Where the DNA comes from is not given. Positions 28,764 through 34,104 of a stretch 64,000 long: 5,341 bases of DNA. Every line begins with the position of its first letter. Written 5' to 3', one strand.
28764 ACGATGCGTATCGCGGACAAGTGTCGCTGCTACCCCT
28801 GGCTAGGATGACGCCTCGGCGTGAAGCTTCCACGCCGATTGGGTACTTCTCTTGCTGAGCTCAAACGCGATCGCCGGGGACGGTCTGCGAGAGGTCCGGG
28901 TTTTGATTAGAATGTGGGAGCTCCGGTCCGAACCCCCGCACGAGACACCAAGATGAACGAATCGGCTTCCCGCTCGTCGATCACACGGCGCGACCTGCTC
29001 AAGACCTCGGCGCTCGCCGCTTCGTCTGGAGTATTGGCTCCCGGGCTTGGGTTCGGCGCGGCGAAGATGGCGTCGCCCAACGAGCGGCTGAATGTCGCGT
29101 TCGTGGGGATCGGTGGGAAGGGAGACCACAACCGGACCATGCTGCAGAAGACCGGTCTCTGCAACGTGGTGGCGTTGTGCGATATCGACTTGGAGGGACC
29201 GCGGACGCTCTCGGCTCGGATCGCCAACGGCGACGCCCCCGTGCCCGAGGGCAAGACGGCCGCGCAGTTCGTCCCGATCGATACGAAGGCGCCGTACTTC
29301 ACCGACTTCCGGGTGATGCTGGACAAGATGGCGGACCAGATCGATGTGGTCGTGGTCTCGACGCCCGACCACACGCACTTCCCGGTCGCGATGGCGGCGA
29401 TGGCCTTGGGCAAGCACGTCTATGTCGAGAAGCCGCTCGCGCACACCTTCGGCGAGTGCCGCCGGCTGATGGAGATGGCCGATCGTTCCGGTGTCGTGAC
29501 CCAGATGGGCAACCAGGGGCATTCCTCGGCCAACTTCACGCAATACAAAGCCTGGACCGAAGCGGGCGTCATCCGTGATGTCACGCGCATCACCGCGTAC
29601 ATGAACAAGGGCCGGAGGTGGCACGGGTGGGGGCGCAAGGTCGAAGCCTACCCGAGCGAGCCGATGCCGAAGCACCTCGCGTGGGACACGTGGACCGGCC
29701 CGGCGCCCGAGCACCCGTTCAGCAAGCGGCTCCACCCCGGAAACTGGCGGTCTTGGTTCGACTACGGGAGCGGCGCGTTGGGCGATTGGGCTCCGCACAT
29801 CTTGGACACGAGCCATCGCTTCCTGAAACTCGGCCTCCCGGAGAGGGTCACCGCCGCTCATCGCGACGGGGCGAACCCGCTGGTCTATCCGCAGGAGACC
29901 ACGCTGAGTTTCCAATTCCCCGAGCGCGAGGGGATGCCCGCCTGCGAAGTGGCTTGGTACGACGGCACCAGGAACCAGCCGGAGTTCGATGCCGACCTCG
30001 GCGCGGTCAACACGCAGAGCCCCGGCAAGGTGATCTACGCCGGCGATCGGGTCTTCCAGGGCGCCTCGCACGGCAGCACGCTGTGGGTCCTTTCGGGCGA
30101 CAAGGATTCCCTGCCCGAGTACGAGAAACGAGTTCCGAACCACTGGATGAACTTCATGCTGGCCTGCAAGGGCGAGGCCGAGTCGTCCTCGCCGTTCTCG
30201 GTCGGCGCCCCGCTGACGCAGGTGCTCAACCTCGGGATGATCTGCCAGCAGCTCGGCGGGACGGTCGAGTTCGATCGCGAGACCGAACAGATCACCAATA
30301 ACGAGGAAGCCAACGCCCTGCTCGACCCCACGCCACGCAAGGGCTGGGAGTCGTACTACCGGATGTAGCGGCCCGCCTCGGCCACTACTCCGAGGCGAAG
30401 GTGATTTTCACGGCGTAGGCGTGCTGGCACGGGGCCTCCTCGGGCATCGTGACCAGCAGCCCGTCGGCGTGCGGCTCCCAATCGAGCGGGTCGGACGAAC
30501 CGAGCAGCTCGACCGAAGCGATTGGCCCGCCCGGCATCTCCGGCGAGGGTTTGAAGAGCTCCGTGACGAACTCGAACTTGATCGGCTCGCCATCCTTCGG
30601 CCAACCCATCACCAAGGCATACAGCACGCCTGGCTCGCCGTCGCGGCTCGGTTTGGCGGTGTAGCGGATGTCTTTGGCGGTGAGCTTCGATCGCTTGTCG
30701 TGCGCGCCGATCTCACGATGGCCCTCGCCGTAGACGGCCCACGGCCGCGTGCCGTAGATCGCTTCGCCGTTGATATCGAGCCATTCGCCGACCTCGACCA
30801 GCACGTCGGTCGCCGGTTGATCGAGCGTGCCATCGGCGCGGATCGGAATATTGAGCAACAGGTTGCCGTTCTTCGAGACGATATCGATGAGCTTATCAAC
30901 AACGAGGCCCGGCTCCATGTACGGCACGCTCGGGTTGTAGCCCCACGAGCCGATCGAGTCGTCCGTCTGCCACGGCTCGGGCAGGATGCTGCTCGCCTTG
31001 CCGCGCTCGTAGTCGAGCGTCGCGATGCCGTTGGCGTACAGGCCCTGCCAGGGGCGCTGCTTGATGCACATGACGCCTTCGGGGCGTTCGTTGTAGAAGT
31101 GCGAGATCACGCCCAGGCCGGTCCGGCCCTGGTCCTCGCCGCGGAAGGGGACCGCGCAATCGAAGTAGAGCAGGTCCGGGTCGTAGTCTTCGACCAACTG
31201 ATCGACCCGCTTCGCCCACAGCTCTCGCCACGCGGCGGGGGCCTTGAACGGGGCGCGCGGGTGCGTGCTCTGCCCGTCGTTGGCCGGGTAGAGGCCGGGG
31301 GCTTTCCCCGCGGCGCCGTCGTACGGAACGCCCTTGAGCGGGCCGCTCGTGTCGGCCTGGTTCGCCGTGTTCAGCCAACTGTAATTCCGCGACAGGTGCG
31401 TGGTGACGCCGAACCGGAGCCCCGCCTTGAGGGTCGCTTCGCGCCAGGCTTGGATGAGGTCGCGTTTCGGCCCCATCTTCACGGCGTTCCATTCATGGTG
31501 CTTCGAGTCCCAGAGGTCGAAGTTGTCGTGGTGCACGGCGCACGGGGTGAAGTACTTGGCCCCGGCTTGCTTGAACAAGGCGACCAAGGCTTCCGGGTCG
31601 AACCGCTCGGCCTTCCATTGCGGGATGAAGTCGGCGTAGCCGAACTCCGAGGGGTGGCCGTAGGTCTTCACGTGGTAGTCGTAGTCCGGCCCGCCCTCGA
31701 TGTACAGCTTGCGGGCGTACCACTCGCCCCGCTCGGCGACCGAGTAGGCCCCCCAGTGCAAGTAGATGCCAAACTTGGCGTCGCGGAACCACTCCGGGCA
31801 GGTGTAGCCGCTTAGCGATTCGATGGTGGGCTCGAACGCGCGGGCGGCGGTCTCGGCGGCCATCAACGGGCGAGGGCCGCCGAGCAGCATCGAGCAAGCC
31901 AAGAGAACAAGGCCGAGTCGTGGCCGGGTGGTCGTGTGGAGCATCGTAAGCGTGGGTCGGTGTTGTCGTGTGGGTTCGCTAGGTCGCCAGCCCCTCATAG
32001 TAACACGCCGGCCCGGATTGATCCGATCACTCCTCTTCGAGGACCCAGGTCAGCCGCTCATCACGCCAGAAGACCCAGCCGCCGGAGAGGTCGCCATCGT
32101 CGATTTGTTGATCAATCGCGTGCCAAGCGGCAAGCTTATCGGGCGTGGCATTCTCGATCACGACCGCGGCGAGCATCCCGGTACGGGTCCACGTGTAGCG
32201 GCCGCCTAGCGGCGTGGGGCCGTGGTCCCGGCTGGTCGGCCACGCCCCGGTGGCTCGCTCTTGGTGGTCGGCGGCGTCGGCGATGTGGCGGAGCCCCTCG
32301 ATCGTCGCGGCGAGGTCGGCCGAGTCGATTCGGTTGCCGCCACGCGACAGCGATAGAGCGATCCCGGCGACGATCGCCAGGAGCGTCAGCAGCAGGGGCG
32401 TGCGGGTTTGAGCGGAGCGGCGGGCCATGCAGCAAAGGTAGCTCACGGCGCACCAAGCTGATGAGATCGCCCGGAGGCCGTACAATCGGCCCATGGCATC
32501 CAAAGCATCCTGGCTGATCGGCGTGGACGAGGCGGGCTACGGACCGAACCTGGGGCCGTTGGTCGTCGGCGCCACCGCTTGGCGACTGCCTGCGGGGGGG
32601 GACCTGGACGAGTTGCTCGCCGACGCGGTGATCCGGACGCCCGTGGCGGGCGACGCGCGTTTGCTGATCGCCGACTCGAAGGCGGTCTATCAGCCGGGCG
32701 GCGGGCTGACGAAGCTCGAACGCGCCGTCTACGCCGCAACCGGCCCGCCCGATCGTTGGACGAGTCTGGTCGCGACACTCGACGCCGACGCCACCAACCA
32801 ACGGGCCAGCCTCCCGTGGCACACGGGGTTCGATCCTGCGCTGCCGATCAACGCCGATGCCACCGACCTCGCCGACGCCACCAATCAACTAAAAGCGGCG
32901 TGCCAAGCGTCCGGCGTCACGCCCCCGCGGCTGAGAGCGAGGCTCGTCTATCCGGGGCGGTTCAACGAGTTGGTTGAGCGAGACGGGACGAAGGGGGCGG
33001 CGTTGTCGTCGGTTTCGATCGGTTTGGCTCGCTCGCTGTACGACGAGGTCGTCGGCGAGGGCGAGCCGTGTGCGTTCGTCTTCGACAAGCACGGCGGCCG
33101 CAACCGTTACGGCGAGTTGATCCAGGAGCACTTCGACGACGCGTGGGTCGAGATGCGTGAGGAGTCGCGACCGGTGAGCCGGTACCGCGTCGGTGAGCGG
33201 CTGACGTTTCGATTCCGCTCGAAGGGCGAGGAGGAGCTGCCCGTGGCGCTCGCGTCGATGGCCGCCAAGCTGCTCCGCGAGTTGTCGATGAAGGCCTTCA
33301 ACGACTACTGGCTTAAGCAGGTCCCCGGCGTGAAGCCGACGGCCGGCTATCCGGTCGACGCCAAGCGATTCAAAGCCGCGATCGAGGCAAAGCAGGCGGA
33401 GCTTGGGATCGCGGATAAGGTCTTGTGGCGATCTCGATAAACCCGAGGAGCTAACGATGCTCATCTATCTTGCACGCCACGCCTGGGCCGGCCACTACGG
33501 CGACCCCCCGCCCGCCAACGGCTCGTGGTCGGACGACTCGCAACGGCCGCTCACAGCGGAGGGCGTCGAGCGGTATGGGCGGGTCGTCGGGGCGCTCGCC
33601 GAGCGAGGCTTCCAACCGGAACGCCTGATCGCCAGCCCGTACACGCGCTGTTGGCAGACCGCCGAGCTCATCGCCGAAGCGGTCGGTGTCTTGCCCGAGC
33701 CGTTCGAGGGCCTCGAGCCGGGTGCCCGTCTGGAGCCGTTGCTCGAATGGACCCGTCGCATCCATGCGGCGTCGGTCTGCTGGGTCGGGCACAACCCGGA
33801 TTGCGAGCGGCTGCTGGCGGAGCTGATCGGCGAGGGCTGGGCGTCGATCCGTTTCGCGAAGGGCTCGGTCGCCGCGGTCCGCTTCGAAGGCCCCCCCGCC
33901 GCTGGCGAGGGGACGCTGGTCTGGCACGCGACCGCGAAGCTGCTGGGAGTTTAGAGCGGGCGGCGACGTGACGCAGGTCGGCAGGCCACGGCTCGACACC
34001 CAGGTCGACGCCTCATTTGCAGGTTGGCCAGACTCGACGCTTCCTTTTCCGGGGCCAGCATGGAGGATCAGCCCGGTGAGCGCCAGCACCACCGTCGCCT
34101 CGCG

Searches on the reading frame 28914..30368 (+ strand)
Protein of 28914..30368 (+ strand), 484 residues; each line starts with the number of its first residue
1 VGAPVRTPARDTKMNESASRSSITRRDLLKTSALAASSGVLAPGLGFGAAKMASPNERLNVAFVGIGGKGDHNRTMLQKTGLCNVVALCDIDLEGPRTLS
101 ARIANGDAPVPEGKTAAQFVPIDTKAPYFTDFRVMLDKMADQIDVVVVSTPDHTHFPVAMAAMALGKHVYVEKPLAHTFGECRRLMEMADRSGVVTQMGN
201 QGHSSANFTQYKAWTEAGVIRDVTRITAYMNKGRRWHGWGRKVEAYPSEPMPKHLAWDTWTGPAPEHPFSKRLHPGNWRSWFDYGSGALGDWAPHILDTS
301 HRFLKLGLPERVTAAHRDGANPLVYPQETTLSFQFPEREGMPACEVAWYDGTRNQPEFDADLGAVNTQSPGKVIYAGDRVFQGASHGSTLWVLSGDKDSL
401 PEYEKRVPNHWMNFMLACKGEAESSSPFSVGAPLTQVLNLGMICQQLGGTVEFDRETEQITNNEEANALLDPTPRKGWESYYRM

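Call 10: search_protein_families(library=pfam, proteins=[window:28914-30368:+], max_evalue=0.01)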
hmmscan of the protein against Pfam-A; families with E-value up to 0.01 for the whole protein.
window:28914-30368:+ (484 aa): 3 families
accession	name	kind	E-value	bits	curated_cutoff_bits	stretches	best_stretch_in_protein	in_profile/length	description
PF01408.29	GFO_IDH_MocA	-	6.7e-20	72.4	24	1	60-199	2-119/120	Oxidoreductase family, NAD-binding Rossmann fold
PF19051.5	GFO_IDH_MocA_C2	-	1e-16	61.6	23.3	2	216-303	13-100/254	Oxidoreductase family, C-terminal alpha/beta domain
PF22725.1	GFO_IDH_MocA_C3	-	0.00072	20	27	1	267-317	30-73/124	GFO/IDH/MocA C-terminal domain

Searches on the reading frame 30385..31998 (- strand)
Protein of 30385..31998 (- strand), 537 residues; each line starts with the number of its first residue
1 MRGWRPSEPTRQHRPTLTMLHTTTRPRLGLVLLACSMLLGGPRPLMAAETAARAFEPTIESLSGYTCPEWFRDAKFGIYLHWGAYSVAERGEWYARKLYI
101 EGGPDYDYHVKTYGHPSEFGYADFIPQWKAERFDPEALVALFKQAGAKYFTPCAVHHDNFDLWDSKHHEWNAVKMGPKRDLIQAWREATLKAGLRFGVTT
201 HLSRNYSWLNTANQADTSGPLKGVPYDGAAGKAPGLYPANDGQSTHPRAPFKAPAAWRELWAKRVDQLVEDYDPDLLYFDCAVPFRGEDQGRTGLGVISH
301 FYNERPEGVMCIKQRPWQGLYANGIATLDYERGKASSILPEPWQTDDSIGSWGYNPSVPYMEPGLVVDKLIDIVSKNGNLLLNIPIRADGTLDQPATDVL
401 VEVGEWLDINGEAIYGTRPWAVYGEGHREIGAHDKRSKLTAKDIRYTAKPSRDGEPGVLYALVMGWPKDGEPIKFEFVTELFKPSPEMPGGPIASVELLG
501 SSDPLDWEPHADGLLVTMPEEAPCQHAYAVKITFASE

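Call 10: search_protein_families(library=pfam, proteins=[window:30385-31998:-], max_evalue=0.01)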
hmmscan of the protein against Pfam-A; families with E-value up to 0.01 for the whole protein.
window:30385-31998:- (537 aa): 2 families
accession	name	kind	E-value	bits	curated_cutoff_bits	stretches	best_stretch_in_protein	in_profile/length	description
PF01120.23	Alpha_L_fucos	-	2.1e-91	307.4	25.2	1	47-412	6-345/345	Alpha-L-fucosidase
PF16757.11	Fucosidase_C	-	8.3e-11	42.7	25.6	1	441-533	6-88/88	Alpha-L-fucosidase C-terminal domain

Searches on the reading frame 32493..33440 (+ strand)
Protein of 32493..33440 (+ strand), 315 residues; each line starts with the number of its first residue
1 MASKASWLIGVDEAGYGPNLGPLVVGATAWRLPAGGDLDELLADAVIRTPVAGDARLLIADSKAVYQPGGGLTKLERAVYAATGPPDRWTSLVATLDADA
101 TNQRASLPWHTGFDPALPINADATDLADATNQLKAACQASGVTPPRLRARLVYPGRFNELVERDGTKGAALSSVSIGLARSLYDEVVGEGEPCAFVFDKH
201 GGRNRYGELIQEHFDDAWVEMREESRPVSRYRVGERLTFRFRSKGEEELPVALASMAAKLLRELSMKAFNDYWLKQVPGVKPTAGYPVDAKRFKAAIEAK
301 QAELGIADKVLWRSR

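Call 10: search_protein_families(library=pfam, proteins=[window:32493-33440:+], max_evalue=0.01)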
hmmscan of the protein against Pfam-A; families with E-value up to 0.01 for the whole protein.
window:32493-33440:+ (315 aa): 1 family
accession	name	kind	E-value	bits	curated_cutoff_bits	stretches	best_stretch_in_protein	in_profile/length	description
PF01351.25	RNase_HII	-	1.5e-07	32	25.8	1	9-29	1-21/199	Ribonuclease HII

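Call 72: find_homologous_proteins(query=window:32493-33440:+, max_evalue=1e-20)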
Query window:32493-33440:+ (315 aa): 3341 proteins with E <= 1e-20 among 8000 candidates; the best 120 are listed.
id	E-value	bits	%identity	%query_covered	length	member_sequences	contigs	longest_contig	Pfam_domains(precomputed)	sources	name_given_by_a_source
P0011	4.2e-207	705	100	100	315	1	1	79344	PF01351.26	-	-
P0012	1.7e-145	502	75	98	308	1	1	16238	PF01351.26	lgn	-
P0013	9.9e-135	467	71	98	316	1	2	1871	PF01351.26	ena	-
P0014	9.7e-134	464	68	100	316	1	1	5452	PF01351.26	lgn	-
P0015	1.1e-133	464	69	99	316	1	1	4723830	PF01351.26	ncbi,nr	ncbi:Hypothetical protein MalM25_36490 [Planctomycetes bacterium MalM25]|nr:Hypothetical protein Mal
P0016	6.6e-133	461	70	98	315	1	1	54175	PF01351.26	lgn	-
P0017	1.7e-127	443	67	97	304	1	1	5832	PF01351.26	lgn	-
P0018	3.5e-127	442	67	98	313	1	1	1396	PF01351.26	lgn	-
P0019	5.2e-127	442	67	99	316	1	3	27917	PF01351.26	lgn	-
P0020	7.3e-127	441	66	100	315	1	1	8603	PF01351.26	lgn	-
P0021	2.0e-126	440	66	100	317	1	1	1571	PF01351.26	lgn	-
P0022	4.6e-126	438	66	100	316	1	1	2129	PF01351.26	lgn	-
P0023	7.8e-126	438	66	98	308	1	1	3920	PF01351.26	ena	-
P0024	8.7e-125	434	67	97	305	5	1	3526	PF01351.26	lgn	-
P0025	1.0e-124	434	67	97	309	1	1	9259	PF01351.26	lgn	-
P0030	9.8e-121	421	63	98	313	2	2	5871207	PF01351.26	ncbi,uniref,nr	ncbi:hypothetical protein [Botrimarina mediterranea]|uniref:Uncharacterized protein n=1 Tax=Botrimar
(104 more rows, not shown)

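Call 73: find_encoding_contigs(protein=P0012, flank=10000, max_places=3)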
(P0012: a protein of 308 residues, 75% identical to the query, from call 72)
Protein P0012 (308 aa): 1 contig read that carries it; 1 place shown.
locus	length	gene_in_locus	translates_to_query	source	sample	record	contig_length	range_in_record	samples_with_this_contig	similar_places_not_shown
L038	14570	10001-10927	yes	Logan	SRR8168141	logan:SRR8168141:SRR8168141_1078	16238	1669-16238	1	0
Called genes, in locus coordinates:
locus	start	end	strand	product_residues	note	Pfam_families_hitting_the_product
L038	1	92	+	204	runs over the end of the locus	-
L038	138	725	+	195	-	PF14602:Hexapep_2 (faint), PF00132:Hexapep (weak)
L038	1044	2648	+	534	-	PF00953:Glycos_transf_4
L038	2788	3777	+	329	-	PF01073:3Beta_HSD, PF01370:Epimerase, PF02719:Polysacc_synt_2 (faint), PF05368:NmrA, PF07993:NAD_binding_4 (faint), PF13460:NAD_binding_10, PF16363:GDP_Man_Dehyd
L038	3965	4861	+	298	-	PF01370:Epimerase, PF04321:RmlD_sub_bind (weak), PF16363:GDP_Man_Dehyd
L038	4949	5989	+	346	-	PF01370:Epimerase, PF04321:RmlD_sub_bind (weak), PF16363:GDP_Man_Dehyd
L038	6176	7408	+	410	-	PF13439:Glyco_transf_4, PF13579:Glyco_trans_4_4, PF00534:Glycos_transf_1 (weak)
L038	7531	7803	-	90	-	-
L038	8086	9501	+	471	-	PF01408:GFO_IDH_MocA, PF19051:GFO_IDH_MocA_C2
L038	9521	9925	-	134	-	-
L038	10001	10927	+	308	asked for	PF01351:RNase_HII (faint)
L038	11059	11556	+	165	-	PF00300:His_Phos_1 (weak)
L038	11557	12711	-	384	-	PF00704:Glyco_hydro_18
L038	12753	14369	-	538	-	-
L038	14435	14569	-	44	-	?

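Call 74: find_encoding_contigs(protein=P0015, flank=10000, max_places=3)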
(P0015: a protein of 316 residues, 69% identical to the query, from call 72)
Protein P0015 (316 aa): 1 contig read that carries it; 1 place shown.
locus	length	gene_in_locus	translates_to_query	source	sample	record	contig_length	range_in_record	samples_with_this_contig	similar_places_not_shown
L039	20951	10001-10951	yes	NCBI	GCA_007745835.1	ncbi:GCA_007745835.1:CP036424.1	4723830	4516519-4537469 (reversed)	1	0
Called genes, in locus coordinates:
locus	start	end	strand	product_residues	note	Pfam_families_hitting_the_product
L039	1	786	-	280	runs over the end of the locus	-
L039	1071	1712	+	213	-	-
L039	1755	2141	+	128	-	PF00403:HMA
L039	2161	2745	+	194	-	PF00132:Hexapep (weak)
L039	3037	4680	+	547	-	PF00953:Glycos_transf_4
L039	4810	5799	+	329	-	PF01073:3Beta_HSD, PF01370:Epimerase, PF02719:Polysacc_synt_2 (faint), PF05368:NmrA, PF07993:NAD_binding_4 (faint), PF13460:NAD_binding_10, PF16363:GDP_Man_Dehyd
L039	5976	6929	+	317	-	PF04321:RmlD_sub_bind, PF01370:Epimerase, PF16363:GDP_Man_Dehyd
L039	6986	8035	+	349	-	PF01370:Epimerase, PF04321:RmlD_sub_bind (weak), PF16363:GDP_Man_Dehyd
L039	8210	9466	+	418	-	PF13439:Glyco_transf_4, PF13579:Glyco_trans_4_4, PF00534:Glycos_transf_1 (weak)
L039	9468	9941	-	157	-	PF07963:N_methyl (weak)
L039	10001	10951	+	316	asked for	PF01351:RNase_HII (faint)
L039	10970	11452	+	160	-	PF00300:His_Phos_1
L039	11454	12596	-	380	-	PF00704:Glyco_hydro_18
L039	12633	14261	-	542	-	PF13229:Beta_helix (weak)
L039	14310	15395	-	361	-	-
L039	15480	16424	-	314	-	PF18306:LDcluster4, PF03641:Lysine_decarbox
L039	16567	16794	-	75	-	PF15919:HicB_lk_antitox (weak), PF21748:UPF0150 (weak)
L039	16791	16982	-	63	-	PF07927:HicA_toxin (faint)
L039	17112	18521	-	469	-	PF00753:Lactamase_B, PF23023:Anti-Pycsar_Apyc1 (weak), PF12706:Lactamase_B_2 (weak), PF16661:Lactamase_B_6 (weak), PF10996:Beta-Casp, PF07521:RMMBL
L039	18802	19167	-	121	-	PF06750:A24_N_bact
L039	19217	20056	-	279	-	-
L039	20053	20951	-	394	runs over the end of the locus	PF00578:AhpC-TSA, PF08534:Redoxin, PF00085:Thioredoxin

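Call 75: find_encoding_contigs(protein=P0016, flank=10000, max_places=3)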
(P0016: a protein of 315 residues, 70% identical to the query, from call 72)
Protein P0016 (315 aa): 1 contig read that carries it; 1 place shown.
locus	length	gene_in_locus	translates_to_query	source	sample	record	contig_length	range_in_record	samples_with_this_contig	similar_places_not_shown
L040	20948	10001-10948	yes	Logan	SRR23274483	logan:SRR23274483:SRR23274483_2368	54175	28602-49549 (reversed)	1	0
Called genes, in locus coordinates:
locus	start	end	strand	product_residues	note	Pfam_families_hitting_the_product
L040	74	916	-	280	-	-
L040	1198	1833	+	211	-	-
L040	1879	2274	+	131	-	PF00403:HMA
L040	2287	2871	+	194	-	PF14602:Hexapep_2 (faint), PF00132:Hexapep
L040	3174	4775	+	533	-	PF00953:Glycos_transf_4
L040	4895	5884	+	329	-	PF01073:3Beta_HSD, PF01370:Epimerase, PF02719:Polysacc_synt_2 (faint), PF05368:NmrA, PF07993:NAD_binding_4 (faint), PF13460:NAD_binding_10, PF16363:GDP_Man_Dehyd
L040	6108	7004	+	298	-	PF01370:Epimerase, PF04321:RmlD_sub_bind, PF16363:GDP_Man_Dehyd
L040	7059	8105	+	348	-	PF01370:Epimerase, PF04321:RmlD_sub_bind (weak), PF16363:GDP_Man_Dehyd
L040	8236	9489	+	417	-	PF13439:Glyco_transf_4, PF13579:Glyco_trans_4_4, PF00534:Glycos_transf_1 (weak)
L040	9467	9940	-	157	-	-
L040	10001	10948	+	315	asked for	PF01351:RNase_HII (faint)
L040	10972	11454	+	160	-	PF00300:His_Phos_1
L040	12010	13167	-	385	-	-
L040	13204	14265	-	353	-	-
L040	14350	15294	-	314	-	PF18306:LDcluster4, PF03641:Lysine_decarbox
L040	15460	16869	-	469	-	PF00753:Lactamase_B, PF23023:Anti-Pycsar_Apyc1 (weak), PF12706:Lactamase_B_2 (weak), PF16661:Lactamase_B_6 (weak), PF10996:Beta-Casp, PF07521:RMMBL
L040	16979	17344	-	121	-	PF06750:A24_N_bact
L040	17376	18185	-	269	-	-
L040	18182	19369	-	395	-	PF08534:Redoxin, PF00085:Thioredoxin (weak), PF00578:AhpC-TSA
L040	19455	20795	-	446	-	PF06739:SBBP (weak)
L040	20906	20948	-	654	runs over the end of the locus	PF20695:UbiD_N, PF01977:UbiD, PF20696:UbiD_C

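Call 99: find_encoding_contigs(protein=P0019, flank=10000, max_places=3)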
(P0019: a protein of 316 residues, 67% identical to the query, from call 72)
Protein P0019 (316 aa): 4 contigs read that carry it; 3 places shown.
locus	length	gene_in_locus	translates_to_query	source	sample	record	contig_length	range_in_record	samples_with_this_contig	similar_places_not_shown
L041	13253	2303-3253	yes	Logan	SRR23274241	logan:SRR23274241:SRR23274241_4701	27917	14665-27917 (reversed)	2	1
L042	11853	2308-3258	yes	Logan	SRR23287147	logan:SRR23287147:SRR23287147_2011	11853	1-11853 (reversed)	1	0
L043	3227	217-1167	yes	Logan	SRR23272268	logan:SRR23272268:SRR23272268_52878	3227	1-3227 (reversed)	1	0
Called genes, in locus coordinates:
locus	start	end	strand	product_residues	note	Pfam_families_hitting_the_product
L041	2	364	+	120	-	?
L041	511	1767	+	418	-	PF13439:Glyco_transf_4, PF13579:Glyco_trans_4_4, PF00534:Glycos_transf_1 (weak)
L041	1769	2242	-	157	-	-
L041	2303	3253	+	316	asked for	PF01351:RNase_HII (faint)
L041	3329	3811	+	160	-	PF00300:His_Phos_1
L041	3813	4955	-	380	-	PF00704:Glyco_hydro_18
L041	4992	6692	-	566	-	PF13229:Beta_helix (weak)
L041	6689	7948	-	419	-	PF03372:Exo_endo_phos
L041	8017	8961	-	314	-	PF18306:LDcluster4, PF03641:Lysine_decarbox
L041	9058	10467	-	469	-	PF00753:Lactamase_B, PF12706:Lactamase_B_2 (weak), PF10996:Beta-Casp, PF07521:RMMBL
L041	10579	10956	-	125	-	PF06750:A24_N_bact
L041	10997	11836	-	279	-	-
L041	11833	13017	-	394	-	PF00578:AhpC-TSA, PF08534:Redoxin, PF00085:Thioredoxin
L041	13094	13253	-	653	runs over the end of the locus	PF20695:UbiD_N, PF01977:UbiD, PF20696:UbiD_C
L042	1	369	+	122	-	?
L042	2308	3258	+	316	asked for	PF01351:RNase_HII (faint)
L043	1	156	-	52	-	?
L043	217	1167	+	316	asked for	PF01351:RNase_HII (faint)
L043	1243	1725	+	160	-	PF00300:His_Phos_1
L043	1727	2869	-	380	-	PF00704:Glyco_hydro_18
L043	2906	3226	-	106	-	?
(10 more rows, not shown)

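Call 100: find_encoding_contigs(protein=P0030, flank=10000, max_places=2)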
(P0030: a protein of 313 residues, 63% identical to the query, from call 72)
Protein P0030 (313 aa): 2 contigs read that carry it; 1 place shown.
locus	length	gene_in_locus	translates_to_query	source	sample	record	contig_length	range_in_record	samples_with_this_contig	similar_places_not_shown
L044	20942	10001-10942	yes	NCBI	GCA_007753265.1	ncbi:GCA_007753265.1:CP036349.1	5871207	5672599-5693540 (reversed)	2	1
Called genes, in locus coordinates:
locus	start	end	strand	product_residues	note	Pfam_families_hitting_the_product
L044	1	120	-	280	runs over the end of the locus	-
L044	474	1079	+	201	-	-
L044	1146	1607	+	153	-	PF00403:HMA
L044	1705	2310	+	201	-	PF14602:Hexapep_2 (faint), PF00132:Hexapep (weak)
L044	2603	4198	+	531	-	PF00953:Glycos_transf_4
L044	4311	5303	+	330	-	PF01073:3Beta_HSD, PF01370:Epimerase, PF07993:NAD_binding_4 (faint), PF16363:GDP_Man_Dehyd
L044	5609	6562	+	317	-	PF01370:Epimerase, PF04321:RmlD_sub_bind, PF16363:GDP_Man_Dehyd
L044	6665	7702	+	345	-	PF01370:Epimerase, PF16363:GDP_Man_Dehyd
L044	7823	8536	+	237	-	-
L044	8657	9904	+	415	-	PF13439:Glyco_transf_4, PF13579:Glyco_trans_4_4, PF00534:Glycos_transf_1 (weak)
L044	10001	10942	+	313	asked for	PF01351:RNase_HII (faint)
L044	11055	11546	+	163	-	PF00300:His_Phos_1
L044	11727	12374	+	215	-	PF04079:SMC_ScpB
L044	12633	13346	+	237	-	PF00834:Ribul_P_3_epim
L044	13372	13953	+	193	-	PF00300:His_Phos_1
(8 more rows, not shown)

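Call 105: search_protein_families(library=pfam, proteins=[L040:11608-11886:+], max_evalue=0.05)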
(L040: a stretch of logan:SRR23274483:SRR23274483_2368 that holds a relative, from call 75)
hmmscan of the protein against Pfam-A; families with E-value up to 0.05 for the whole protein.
L040:11608-11886:+ (92 aa): 0 families

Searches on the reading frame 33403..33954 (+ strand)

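Call 10: search_protein_families(library=pfam, proteins=[window:33403-33954:+], max_evalue=0.01)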
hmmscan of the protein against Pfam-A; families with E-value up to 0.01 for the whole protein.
window:33403-33954:+ (183 aa): 1 family
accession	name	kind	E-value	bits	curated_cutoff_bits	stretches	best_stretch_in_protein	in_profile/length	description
PF00300.27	His_Phos_1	-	5.2e-09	36.5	21.7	1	21-104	1-77/194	Histidine phosphatase superfamily (branch 1)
